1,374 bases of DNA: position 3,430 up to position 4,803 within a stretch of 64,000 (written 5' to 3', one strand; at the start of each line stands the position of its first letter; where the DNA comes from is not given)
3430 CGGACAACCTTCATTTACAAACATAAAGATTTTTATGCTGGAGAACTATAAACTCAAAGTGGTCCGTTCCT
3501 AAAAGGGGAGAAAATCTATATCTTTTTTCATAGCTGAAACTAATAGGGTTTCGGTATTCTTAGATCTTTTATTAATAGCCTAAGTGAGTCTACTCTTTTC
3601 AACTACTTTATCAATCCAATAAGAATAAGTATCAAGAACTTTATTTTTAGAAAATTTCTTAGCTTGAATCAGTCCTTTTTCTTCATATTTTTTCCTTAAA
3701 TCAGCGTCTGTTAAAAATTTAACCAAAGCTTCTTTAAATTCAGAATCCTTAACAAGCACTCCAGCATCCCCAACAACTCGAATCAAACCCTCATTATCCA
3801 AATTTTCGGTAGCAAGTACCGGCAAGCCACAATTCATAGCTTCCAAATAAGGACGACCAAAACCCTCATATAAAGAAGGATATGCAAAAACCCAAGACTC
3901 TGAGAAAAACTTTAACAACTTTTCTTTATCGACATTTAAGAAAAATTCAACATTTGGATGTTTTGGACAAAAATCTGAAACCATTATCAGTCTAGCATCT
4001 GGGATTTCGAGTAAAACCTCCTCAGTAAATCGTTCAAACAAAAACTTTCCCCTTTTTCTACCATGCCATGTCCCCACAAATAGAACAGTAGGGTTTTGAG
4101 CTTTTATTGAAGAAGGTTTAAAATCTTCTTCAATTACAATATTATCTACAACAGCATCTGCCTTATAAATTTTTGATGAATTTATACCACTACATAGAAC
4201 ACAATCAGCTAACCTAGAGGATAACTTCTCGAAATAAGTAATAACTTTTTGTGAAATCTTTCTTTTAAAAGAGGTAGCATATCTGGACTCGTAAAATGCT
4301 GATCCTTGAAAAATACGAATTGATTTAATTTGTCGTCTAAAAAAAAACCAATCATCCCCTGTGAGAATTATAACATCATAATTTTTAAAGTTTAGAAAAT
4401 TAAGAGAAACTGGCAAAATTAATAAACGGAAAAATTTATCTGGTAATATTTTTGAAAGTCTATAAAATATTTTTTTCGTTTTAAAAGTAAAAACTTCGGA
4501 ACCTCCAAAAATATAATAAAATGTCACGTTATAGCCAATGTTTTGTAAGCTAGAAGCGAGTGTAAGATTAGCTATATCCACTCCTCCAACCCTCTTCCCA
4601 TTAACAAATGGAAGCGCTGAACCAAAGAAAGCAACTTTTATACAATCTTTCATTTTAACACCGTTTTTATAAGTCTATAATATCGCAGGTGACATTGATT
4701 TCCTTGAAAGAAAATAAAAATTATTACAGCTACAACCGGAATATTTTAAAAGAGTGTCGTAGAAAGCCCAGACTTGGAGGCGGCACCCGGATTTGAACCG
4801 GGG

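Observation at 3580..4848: Very AT-rich glycosyltransferase immediately downstream of tRNA-Cys: probable small acquired islet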

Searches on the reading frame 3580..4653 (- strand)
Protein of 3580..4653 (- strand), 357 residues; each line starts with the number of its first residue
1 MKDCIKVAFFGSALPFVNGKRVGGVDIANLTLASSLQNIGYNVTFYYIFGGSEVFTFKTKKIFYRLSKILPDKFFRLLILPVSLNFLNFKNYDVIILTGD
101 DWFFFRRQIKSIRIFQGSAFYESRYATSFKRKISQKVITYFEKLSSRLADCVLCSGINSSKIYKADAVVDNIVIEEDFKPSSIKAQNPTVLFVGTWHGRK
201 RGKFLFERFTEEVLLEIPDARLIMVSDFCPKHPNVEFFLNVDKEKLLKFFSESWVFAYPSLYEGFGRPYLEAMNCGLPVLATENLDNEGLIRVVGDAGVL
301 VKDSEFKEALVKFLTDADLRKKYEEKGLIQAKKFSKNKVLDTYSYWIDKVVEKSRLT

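Call 9: search_protein_families(library=pfam, proteins=[window:3580-4653:-], max_evalue=0.01)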
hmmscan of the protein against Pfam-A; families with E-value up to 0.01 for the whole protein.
window:3580-4653:- (357 aa): 3 families
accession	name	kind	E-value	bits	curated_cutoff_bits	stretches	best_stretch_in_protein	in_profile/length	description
PF00534.26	Glycos_transf_1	-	3.9e-18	66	26.4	1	174-327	2-169/172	Glycosyl transferases group 1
PF13692.12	Glyco_trans_1_4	-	9.1e-17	62.1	27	1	188-316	2-142/142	Glycosyl transferases group 1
PF20706.3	GT4-conflict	-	0.00024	20.6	26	1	242-284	271-313/385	Family 4 Glycosyltransferase in conflict systems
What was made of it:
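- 3580..4653 (-): GT4-family (GT-B fold, retaining type) glycosyltransferase, 357 aa. This is the cargo gene. PF00534 at 66 bits, PF13692 at 62 bits (call 9).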

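Call 10: search_protein_families(library=ncbifam, proteins=[window:3580-4653:-], max_evalue=0.01)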
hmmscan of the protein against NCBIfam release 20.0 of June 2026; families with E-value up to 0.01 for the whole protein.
window:3580-4653:- (357 aa): 15 families
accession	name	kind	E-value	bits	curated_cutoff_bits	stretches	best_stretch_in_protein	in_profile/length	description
NF050063.1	ProtGlycPglJ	equivalog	1.7e-09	37.4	500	1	238-339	252-355/363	N-acetylgalactosamine-N,N'-diacetylbacillosaminyl-diphospho-undecaprenol 4-alpha-N-acetylgalactosaminyltransferase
TIGR02149.1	glgA_Coryne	subfamily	2.7e-09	36.6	302.4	1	241-338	272-378/391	glycogen synthase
TIGR03088.1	stp2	hypoth_equivalog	2.8e-09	36.5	409.05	1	247-346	267-369/374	TIGR03088 family PEP-CTERM/XrtA system glycosyltransferase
TIGR02472.1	sucr_P_syn_N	equivalog_domain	4.2e-09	35.7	576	1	254-340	342-431/439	sucrose-phosphate synthase, putative, glycosyltransferase domain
NF041876.1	EPS_EpsE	equivalog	5.2e-08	32.5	400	1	235-327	278-372/389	exopolysaccharide biosynthesis GT4 family glycosyltransferase EpsE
TIGR03449.1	mycothiol_MshA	equivalog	6.6e-08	31.9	462.5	1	235-340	286-393/406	D-inositol-3-phosphate glycosyltransferase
TIGR04047.1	MSMEG_0565_glyc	hypoth_equivalog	9.7e-08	31.5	259.85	1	241-325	265-349/373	MSMEG_0565 family glycosyltransferase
TIGR03999.1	thiol_BshA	equivalog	1.2e-07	31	273.7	1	243-350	263-373/375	N-acetyl-alpha-D-glucosaminyl L-malate synthase BshA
NF038229.1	Glyco4_Geo_Pelo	equivalog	8.8e-07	28.2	400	1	230-345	215-331/338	GPMC system family 4 glycosyltransferase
TIGR02468.1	sucrsPsyn_pln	equivalog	1e-05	23.5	1143.95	1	255-343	574-664/1051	sucrose-phosphate synthase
NF038255.1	exopoly_VpsD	equivalog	1.5e-05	24.1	300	1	234-351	264-380/381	VpsD family glycosyltransferase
TIGR02470.1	sucr_synth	equivalog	2e-05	22.9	810.4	1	255-318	646-711/784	sucrose synthase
TIGR04157.1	glyco_rSAM_CFB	subfamily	2.1e-05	23.7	400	1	182-297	222-342/406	TIGR04157 family glycosyltransferase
NF038298.1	EPS_HpsO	equivalog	0.00061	18.7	575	1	261-340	297-376/388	hormogonium polysaccharide biosynthesis glycosyltransferase HpsO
NF038295.1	EPS_HpsP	equivalog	0.0008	18.5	550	1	244-336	279-368/388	hormogonium polysaccharide biosynthesis glycosyltransferase HpsP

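Call 11: find_encoding_contigs(protein=window:3580-4653:-, flank=10000, max_places=10)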
Protein window:3580-4653:- (357 aa): 7 contigs read that carry it; 6 places shown.
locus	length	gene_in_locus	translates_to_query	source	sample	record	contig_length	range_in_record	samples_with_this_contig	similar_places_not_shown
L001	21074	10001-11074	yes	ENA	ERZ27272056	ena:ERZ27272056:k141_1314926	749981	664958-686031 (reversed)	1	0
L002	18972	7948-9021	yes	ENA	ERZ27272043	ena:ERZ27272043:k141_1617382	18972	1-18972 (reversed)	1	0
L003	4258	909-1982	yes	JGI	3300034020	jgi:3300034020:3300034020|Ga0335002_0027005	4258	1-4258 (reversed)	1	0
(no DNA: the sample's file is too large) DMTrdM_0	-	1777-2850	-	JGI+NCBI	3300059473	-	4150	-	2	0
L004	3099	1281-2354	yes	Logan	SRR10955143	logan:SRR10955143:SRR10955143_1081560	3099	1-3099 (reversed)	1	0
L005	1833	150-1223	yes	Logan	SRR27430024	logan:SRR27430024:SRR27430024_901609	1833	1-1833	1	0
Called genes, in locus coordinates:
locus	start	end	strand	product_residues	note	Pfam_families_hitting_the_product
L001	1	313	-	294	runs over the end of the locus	-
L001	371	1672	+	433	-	PF00246:Peptidase_M14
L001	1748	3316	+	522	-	PF01464:SLT, PF27553:SLT_superhelical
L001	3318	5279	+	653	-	PF10136:SpecificRecomb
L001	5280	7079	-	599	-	-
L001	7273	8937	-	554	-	-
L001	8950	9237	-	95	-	PF00166:Cpn10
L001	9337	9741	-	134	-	PF09723:Zn_ribbon_8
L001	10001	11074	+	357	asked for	PF00534:Glycos_transf_1, PF13692:Glyco_trans_1_4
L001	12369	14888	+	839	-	PF00317:Ribonuc_red_lgN, PF02867:Ribonuc_red_lgC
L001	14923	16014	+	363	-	PF00268:Ribonuc_red_sm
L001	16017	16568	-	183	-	-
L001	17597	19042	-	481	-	PF00361:Proton_antipo_M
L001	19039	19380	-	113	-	PF00420:Oxidored_q2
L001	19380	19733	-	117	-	PF04039:MnhB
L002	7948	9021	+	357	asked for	PF00534:Glycos_transf_1, PF13692:Glyco_trans_1_4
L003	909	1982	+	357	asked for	PF00534:Glycos_transf_1, PF13692:Glyco_trans_1_4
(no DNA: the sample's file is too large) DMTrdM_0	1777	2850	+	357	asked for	PF00534:Glycos_transf_1, PF13692:Glyco_trans_1_4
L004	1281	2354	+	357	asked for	PF00534:Glycos_transf_1, PF13692:Glyco_trans_1_4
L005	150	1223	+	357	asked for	PF00534:Glycos_transf_1, PF13692:Glyco_trans_1_4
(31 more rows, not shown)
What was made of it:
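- The same arrangement occurs on 7 contigs from independent ENA, JGI and Logan assemblies (call 11). The identical junctions were recovered on 7 contigs from six independent samples and three assembly pipelines, one of them a 750-kb contig (call 11).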

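Call 12: find_homologous_proteins(query=window:3580-4653:-)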
Query window:3580-4653:- (357 aa): 5377 proteins with E <= 0.001 among 8000 candidates; the best 120 are listed.
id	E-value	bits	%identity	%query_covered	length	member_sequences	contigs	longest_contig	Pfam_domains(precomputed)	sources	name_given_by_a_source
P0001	3.4e-235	798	100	100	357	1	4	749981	PF00534.27,PF13692.13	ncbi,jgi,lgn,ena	jgi:phosphatidylinositol alpha-mannosyltransferase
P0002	2.0e-79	285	44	92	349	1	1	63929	PF00534.27,PF13439.13,PF13692.13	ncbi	ncbi:glycosyltransferase family 4 protein [Candidatus Omnitrophota bacterium]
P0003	2.8e-74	268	39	98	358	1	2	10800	PF00534.27,PF13439.13,PF20706.4,PF13692.13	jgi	jgi:phosphatidyl-myo-inositol alpha-mannosyltransferase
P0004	5.9e-74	267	42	95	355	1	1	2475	PF00534.27,PF13524.13,PF13439.13,PF20706.4,PF13692.13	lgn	-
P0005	8.6e-73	264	41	98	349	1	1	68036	PF00534.27,PF13579.13,PF13439.13,PF20706.4,PF13692.13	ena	-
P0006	2.8e-69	252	38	98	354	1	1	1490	PF00534.27,PF13439.13,PF13692.13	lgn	-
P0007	4.0e-69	252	41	95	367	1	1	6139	PF00534.27,PF13524.13,PF13439.13,PF20706.4,PF13692.13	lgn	-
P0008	4.6e-69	251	38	98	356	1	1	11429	PF00534.27,PF13439.13,PF20706.4,PF13692.13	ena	-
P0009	1.4e-68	250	40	98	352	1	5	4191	PF00534.27,PF13439.13,PF20706.4,PF13692.13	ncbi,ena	-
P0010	5.8e-68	248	39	96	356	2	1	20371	PF00534.27,PF13439.13,PF20706.4,PF13692.13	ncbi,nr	ncbi:MAG: glycosyltransferase family 4 protein [Candidatus Obscuribacterales bacterium]|nr:glycosylt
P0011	3.1e-67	245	39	98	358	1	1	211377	PF00534.27,PF13524.13,PF13439.13,PF20706.4,PF13692.13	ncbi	ncbi:MAG: glycosyltransferase family 4 protein [Rhodothermales bacterium]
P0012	1.3e-66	243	40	95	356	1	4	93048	PF00534.27,PF13579.13,PF13524.13,PF13439.13,PF20706.4,PF13692.13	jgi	jgi:phosphatidylinositol alpha-mannosyltransferase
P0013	1.5e-66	243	39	99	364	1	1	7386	PF00534.27,PF13439.13,PF13692.13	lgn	-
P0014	5.2e-65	238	38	98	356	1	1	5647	PF00534.27,PF13579.13,PF13524.13,PF13439.13,PF20706.4,PF13692.13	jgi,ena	-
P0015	1.2e-64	237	39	95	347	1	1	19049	PF00534.27,PF13439.13,PF20706.4,PF13692.13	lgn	-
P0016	7.2e-64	234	37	98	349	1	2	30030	PF00534.27,PF13579.13,PF13524.13,PF13439.13,PF20706.4,PF13692.13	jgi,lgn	jgi:glycosyltransferase involved in cell wall biosynthesis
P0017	2.8e-63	232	40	95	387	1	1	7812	PF00534.27,PF13579.13,PF13524.13,PF13439.13,PF20706.4,PF13692.13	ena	-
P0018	1.3e-62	230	38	95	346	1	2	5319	PF00534.27,PF13524.13,PF13439.13,PF13692.13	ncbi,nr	ncbi:MAG: glycosyltransferase family 4 protein [Acidobacteriota bacterium]|nr:glycosyltransferase fa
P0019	1.2e-61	227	38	97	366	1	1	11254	PF00534.27,PF13524.13,PF13439.13,PF20706.4,PF13692.13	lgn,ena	-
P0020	4.8e-61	225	38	89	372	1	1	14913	PF00534.27,PF13579.13,PF13524.13,PF13439.13,PF20706.4,PF13692.13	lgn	-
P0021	5.2e-61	225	38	95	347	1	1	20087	PF00534.27,PF13579.13,PF13439.13,PF20706.4,PF13692.13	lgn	-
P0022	2.4e-59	219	38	93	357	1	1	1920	PF00534.27,PF13524.13,PF13439.13,PF20706.4,PF13692.13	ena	-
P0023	3.9e-59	219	39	94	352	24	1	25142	PF00534.27,PF13524.13,PF13439.13,PF13692.13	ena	-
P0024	9.4e-59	217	38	95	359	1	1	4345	PF00534.27,PF13579.13,PF13524.13,PF13439.13,PF20706.4,PF13692.13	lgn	-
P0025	7.0e-58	215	37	94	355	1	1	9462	PF00534.27,PF13524.13,PF13439.13,PF20706.4,PF13692.13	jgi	jgi:glycosyltransferase involved in cell wall biosynthesis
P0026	9.4e-57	211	38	94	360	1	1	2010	PF00534.27,PF13579.13,PF13524.13,PF13439.13,PF20706.4,PF13692.13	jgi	jgi:glycosyltransferase involved in cell wall biosynthesis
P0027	3.6e-56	209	39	89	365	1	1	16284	PF00534.27,PF13579.13,PF13439.13,PF20706.4,PF13692.13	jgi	jgi:glycosyltransferase involved in cell wall biosynthesis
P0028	1.2e-53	201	38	94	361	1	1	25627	PF00534.27,PF13579.13,PF13524.13,PF13439.13,PF20706.4,PF13692.13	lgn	-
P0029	4.6e-52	195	37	87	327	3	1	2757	PF00534.27,PF13579.13,PF13524.13,PF13439.13,PF20706.4,PF13692.13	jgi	-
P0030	1.2e-51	194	40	78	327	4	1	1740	PF00534.27,PF13524.13,PF20706.4,PF13692.13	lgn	-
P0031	1.2e-51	194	36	79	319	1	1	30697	PF00534.27,PF13524.13,PF20706.4,PF13692.13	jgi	jgi:phosphatidylinositol alpha-mannosyltransferase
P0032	3.7e-51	192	43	68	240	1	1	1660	PF00534.27,PF20706.4,PF13692.13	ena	-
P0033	7.3e-51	191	36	94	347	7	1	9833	PF00534.27,PF13439.13,PF20706.4,PF13692.13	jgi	jgi:phosphatidyl-myo-inositol alpha-mannosyltransferase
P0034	3.7e-50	189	35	97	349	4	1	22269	PF00534.27,PF13579.13,PF13439.13,PF13692.13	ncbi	-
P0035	5.6e-50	189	42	68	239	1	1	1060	PF00534.27,PF20706.4,PF13692.13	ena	-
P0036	9.4e-46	175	40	69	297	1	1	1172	PF00534.27,PF13524.13,PF20706.4,PF13692.13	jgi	jgi:phosphatidyl-myo-inositol alpha-mannosyltransferase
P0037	1.3e-45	174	35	95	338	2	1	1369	PF00534.27,PF13579.13,PF13439.13,PF20706.4,PF13692.13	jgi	jgi:phosphatidyl-myo-inositol alpha-mannosyltransferase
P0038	3.1e-38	150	34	78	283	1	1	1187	PF00534.27,PF13579.13,PF13439.13,PF13692.13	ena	-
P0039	1.4e-17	82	50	29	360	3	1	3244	PF00534.27,PF13524.13,PF13439.13,PF20706.4,PF13692.13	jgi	-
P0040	1.0e-16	79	36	50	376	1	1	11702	PF00534.27,PF13439.13,PF20706.4,PF13692.13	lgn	-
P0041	2.1e-16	78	31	71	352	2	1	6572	PF00534.27,PF13524.13,PF13439.13,PF20706.4,PF13692.13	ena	-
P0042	2.2e-16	78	49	29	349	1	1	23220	PF00534.27,PF13524.13,PF13439.13,PF20706.4,PF13692.13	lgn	-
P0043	2.4e-16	78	34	56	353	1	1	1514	PF00534.27,PF13524.13,PF13439.13,PF20706.4,PF13692.13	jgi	-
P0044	4.0e-16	77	34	79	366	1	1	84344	PF00534.27,PF00982.28,PF13524.13,PF20706.4,PF13692.13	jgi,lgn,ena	-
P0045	6.9e-16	76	46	29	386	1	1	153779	PF00534.27,PF13524.13,PF13439.13,PF20706.4,PF13692.13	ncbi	-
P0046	1.3e-15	76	38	43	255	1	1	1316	PF00534.27,PF13524.13,PF20706.4,PF13692.13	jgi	-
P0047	2.9e-15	74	30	68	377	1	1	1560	PF00534.27,PF13439.13,PF20706.4,PF13692.13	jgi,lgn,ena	-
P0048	3.3e-15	74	47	27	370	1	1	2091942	PF00534.27,PF13439.13,PF20706.4,PF13692.13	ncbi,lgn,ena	-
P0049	3.4e-15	74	34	45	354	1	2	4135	PF00534.27,PF13439.13,PF20706.4,PF13692.13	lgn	-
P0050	4.1e-15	74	33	54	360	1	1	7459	PF00534.27,PF13579.13,PF13524.13,PF13439.13,PF20706.4,PF13692.13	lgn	-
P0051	5.3e-15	74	36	44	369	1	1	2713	PF00534.27,PF13579.13,PF13524.13,PF13439.13,PF20706.4,PF13692.13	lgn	-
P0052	6.7e-15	73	34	44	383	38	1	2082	PF00534.27,PF13524.13,PF13439.13,PF20706.4,PF13692.13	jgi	-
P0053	7.6e-15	73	40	36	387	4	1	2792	PF00534.27,PF13524.13,PF13439.13,PF20706.4,PF13692.13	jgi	jgi:glycosyltransferase involved in cell wall biosynthesis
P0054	9.1e-15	73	38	42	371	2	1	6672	PF00534.27,PF13524.13,PF13439.13,PF20706.4,PF13692.13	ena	-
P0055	1.5e-14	72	33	60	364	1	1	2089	PF00534.27,PF13524.13,PF13439.13,PF20706.4,PF13692.13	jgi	jgi:glycosyltransferase involved in cell wall biosynthesis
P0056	1.5e-14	72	36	41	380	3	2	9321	PF00534.27,PF13524.13,PF13439.13,PF20706.4,PF13692.13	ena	-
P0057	1.8e-14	72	34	47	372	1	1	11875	PF00534.27,PF00982.28,PF13524.13,PF13439.13,PF20706.4,PF13692.13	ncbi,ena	-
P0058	1.8e-14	72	47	28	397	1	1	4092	PF00534.27,PF20706.4,PF13692.13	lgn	-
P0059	2.0e-14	72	32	60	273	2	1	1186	PF00534.27,PF13579.13,PF13524.13,PF13439.13,PF20706.4,PF13692.13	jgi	jgi:glycosyltransferase involved in cell wall biosynthesis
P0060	2.4e-14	71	35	42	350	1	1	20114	PF00534.27,PF13524.13,PF13439.13,PF20706.4,PF13692.13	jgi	-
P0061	2.4e-14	71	36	41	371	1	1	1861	PF00534.27,PF13524.13,PF13439.13,PF20706.4,PF13692.13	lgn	-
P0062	2.8e-14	71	35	41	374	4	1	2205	PF00534.27,PF13439.13,PF20706.4,PF13692.13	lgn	-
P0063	3.0e-14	71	36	45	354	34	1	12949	PF00534.27,PF13524.13,PF13439.13,PF13692.13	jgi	jgi:glycosyltransferase involved in cell wall biosynthesis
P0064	3.2e-14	71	46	28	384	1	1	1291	PF00534.27,PF13579.13,PF13524.13,PF13439.13,PF20706.4,PF13692.13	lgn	-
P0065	4.0e-14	71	29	66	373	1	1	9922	PF00534.27,PF13579.13,PF13524.13,PF13439.13,PF20706.4,PF13692.13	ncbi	-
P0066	4.0e-14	71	42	31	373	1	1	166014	PF00534.27,PF13524.13,PF13439.13,PF20706.4,PF13692.13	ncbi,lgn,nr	ncbi:glycosyltransferase family 4 protein [Candidatus Peregrinibacteria bacterium]|nr:glycosyltransf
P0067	4.3e-14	71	34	55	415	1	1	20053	PF00534.27,PF20706.4,PF13692.13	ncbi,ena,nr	ncbi:MAG: D-inositol-3-phosphate glycosyltransferase [Chlamydiae bacterium]|nr:D-inositol-3-phosphat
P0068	4.5e-14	70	33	51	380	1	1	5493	PF00534.27,PF13524.13,PF13439.13,PF20706.4,PF13692.13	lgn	-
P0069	5.1e-14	70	45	32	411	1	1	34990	PF00534.27,PF13524.13,PF20706.4,PF13692.13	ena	-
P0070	5.4e-14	70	28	62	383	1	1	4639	PF00534.27,PF13579.13,PF13524.13,PF13439.13,PF20706.4,PF13692.13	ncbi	-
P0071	5.5e-14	70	46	30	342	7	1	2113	PF00534.27,PF13579.13,PF13524.13,PF13439.13,PF20706.4,PF13692.13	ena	-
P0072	5.7e-14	70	45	27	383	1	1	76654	PF00534.27,PF13524.13,PF13439.13,PF20706.4,PF13692.13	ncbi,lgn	ncbi:MAG: glycosyltransferase family 1 protein [Nitrospirota bacterium]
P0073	6.1e-14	70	46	27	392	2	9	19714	PF00534.27,PF13579.13,PF13524.13,PF13439.13,PF20706.4,PF13692.13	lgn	-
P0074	6.9e-14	70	40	45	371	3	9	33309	PF00534.27,PF13524.13,PF13439.13,PF20706.4,PF13692.13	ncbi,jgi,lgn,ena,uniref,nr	ncbi:hypothetical protein COX08_04140 [Candidatus Beckwithbacteria bacterium CG23_combo_of_CG06-09_8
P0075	7.0e-14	70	49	28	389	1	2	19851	PF00534.27,PF13524.13,PF13439.13,PF20706.4,PF13692.13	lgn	-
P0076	7.6e-14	70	38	36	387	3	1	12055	PF00534.27,PF13524.13,PF13439.13,PF20706.4,PF13692.13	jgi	jgi:glycosyltransferase involved in cell wall biosynthesis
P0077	8.6e-14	70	32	65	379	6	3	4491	PF00534.27,PF13579.13,PF13524.13,PF13439.13,PF20706.4,PF13692.13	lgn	-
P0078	9.9e-14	69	37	43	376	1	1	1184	PF00534.27,PF13524.13,PF13439.13,PF20706.4,PF13692.13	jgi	jgi:glycosyltransferase involved in cell wall biosynthesis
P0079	1.0e-13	69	37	41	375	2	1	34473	PF00534.27,PF13524.13,PF13439.13,PF20706.4,PF13692.13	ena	-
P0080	1.1e-13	69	41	30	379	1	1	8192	PF00534.27,PF13524.13,PF13439.13,PF20706.4,PF13692.13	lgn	-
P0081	1.1e-13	69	31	48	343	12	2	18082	PF00534.27,PF13524.13,PF13439.13,PF20706.4,PF13692.13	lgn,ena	-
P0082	1.2e-13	69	39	42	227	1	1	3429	PF00534.27,PF13524.13,PF20706.4,PF13692.13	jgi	jgi:glycosyltransferase involved in cell wall biosynthesis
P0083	1.3e-13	69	48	28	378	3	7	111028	PF00534.27,PF13524.13,PF13439.13,PF20706.4,PF13692.13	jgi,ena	jgi:glycosyltransferase involved in cell wall biosynthesis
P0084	1.5e-13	69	49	26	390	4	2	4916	PF00534.27,PF13524.13,PF20706.4,PF13692.13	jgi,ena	jgi:glycosyltransferase involved in cell wall biosynthesis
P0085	1.6e-13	69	48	27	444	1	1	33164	PF00534.27,PF13524.13,PF20706.4,PF13692.13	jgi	jgi:glycosyltransferase involved in cell wall biosynthesis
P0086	1.6e-13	69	33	44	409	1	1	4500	PF00534.27,PF13524.13,PF13439.13,PF20706.4,PF13692.13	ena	-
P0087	1.7e-13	69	32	52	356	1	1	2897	PF00534.27,PF13439.13,PF20706.4,PF13692.13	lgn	-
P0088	1.7e-13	69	35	42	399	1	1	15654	PF00534.27,PF00982.28,PF13524.13,PF13439.13,PF20706.4,PF13692.13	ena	-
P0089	1.7e-13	69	39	36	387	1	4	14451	PF00534.27,PF13524.13,PF13439.13,PF20706.4,PF13692.13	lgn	-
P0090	1.8e-13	69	34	61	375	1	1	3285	PF00534.27,PF00982.28,PF13524.13,PF13439.13,PF20706.4,PF13692.13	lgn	-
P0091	1.8e-13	68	47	27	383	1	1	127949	PF00534.27,PF13524.13,PF13439.13,PF20706.4,PF13692.13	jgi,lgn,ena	-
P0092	1.9e-13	68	46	27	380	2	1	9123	PF00534.27,PF13524.13,PF13439.13,PF20706.4,PF13692.13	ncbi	ncbi:MAG: glycosyltransferase family 4 protein [Candidatus Hodarchaeota archaeon]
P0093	1.9e-13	68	43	29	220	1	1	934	PF00534.27,PF13524.13,PF13439.13,PF20706.4,PF13692.13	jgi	-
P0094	2.0e-13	68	30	68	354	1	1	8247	PF00534.27,PF13524.13,PF13439.13,PF20706.4,PF13692.13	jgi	jgi:glycosyltransferase involved in cell wall biosynthesis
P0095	2.2e-13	68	34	50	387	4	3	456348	PF00534.27,PF13524.13,PF13439.13,PF20706.4,PF13692.13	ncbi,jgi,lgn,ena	ncbi:MAG: glycosyltransferase family 1 protein [Candidatus Ratteibacteria bacterium]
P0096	2.2e-13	68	28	78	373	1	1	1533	PF00534.27,PF20706.4,PF13692.13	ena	-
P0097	2.3e-13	68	41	32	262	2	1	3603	PF00534.27,PF13524.13,PF13439.13,PF20706.4,PF13692.13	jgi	-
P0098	2.5e-13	68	32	47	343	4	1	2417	PF00534.27,PF13524.13,PF13439.13,PF20706.4,PF13692.13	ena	-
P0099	2.5e-13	68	30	54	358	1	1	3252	PF00534.27,PF13579.13,PF13524.13,PF13439.13,PF20706.4,PF13692.13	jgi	-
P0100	2.8e-13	68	38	43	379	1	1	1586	PF00534.27,PF00982.28,PF13524.13,PF13439.13,PF20706.4,PF13692.13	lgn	-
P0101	3.1e-13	68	38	43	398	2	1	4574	PF00534.27,PF13524.13,PF13439.13,PF20706.4,PF13692.13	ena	-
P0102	3.3e-13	68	43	29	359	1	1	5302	PF00534.27,PF13524.13,PF13439.13,PF20706.4,PF13692.13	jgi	-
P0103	3.3e-13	68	29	89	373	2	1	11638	PF00534.27,PF13524.13,PF13439.13,PF20706.4,PF13692.13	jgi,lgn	-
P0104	3.3e-13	68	38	41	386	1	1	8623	PF00534.27,PF13524.13,PF13439.13,PF20706.4,PF13692.13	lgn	-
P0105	3.4e-13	68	43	28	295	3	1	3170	PF00534.27,PF13579.13,PF13524.13,PF13439.13,PF20706.4,PF13692.13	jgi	jgi:glycosyltransferase involved in cell wall biosynthesis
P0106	3.5e-13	68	49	27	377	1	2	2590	PF00534.27,PF13439.13,PF20706.4,PF13692.13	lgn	-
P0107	3.6e-13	68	33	45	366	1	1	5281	PF00534.27,PF00982.28,PF13524.13,PF13439.13,PF20706.4,PF13692.13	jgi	jgi:glycosyltransferase involved in cell wall biosynthesis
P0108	3.6e-13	68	33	47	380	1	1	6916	PF00534.27,PF13439.13,PF20706.4,PF13692.13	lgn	-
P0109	3.6e-13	68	41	32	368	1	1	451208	PF00534.27,PF13524.13,PF13439.13,PF20706.4,PF13692.13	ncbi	-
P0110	3.8e-13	67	36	47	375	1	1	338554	PF00534.27,PF13439.13,PF20706.4,PF13692.13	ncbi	-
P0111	3.8e-13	67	35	41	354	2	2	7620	PF00534.27,PF00982.28,PF13524.13,PF13439.13,PF20706.4,PF13692.13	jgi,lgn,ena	-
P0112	3.9e-13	67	43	29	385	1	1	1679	PF00534.27,PF13524.13,PF13439.13,PF20706.4,PF13692.13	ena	-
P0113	4.3e-13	67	36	41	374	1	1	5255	PF00534.27,PF13524.13,PF13439.13,PF20706.4,PF13692.13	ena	-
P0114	4.4e-13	67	31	51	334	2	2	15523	PF00534.27,PF13524.13,PF13439.13,PF20706.4,PF13692.13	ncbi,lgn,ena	-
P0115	4.6e-13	67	35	46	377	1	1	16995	PF00534.27,PF13524.13,PF13439.13,PF20706.4,PF13692.13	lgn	-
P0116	4.6e-13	67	42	33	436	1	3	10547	PF00534.27,PF13524.13,PF20706.4,PF13692.13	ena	-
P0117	4.8e-13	67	38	41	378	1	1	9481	PF00534.27,PF00982.28,PF13524.13,PF13439.13,PF20706.4,PF13692.13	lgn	-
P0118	4.8e-13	67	33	60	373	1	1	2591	PF00534.27,PF13524.13,PF13439.13,PF20706.4,PF13692.13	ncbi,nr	ncbi:glycosyltransferase family 4 protein [bacterium]|nr:glycosyltransferase family 4 protein [bacte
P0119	5.1e-13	67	33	54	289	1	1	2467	PF00534.27,PF00982.28,PF13524.13,PF13439.13,PF20706.4,PF13692.13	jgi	jgi:glycosyltransferase involved in cell wall biosynthesis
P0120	5.2e-13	67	39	41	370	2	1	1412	PF00534.27,PF13524.13,PF13439.13,PF20706.4,PF13692.13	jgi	-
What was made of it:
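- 3580..4653 (-): Best non-self homologue 44% identical (call 12).
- The other named close homologues are Obscuribacterales, Rhodothermales and Acidobacteriota (call 12). No homologue above 44% identity exists anywhere, and none of the few named close homologues is from Bdellovibrionota (call 12).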
